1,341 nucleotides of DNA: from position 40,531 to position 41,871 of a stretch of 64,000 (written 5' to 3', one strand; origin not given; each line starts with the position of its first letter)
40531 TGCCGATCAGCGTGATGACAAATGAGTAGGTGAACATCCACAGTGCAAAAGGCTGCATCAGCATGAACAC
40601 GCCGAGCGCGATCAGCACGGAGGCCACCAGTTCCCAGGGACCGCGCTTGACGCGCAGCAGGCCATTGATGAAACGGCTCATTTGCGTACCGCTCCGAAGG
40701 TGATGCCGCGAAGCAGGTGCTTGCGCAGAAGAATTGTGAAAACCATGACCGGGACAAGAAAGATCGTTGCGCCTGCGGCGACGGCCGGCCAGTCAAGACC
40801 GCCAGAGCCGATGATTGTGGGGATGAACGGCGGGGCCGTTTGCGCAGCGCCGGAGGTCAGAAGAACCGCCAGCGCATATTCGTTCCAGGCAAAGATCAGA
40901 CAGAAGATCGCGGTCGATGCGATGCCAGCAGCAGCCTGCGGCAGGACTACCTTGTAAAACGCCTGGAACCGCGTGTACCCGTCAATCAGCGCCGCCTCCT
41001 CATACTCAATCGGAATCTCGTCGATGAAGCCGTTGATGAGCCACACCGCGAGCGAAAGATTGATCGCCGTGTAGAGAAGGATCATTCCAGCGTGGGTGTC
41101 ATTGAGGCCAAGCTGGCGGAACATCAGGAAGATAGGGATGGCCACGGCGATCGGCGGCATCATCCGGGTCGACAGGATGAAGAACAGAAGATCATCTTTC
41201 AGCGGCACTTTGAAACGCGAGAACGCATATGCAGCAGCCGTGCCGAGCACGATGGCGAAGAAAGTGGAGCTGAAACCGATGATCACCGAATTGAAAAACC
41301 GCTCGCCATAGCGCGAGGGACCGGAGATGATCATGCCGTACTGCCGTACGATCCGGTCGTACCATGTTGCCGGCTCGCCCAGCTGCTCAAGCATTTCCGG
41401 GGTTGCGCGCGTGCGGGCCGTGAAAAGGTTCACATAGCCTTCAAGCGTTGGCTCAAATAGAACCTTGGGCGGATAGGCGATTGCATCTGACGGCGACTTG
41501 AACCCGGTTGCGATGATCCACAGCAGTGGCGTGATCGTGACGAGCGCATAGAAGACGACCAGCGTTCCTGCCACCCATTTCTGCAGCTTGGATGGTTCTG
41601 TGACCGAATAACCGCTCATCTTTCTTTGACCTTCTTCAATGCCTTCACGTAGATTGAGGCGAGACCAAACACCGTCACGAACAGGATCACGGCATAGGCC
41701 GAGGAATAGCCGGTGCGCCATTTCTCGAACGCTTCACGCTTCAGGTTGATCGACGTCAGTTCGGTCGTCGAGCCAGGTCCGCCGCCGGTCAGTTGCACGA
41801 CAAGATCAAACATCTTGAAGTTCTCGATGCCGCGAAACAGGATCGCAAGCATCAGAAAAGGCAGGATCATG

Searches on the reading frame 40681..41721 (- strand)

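Call 28: search_protein_families(library=pfam, proteins=[window:40681-41721:-])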
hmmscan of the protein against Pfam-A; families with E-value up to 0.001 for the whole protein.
window:40681-41721:- (347 aa): 1 family
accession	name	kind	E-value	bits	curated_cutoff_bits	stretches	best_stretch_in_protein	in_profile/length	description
PF00528.27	BPD_transp_1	-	2.1e-19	70.4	26.4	1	156-337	1-179/184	Binding-protein-dependent transport system inner membrane component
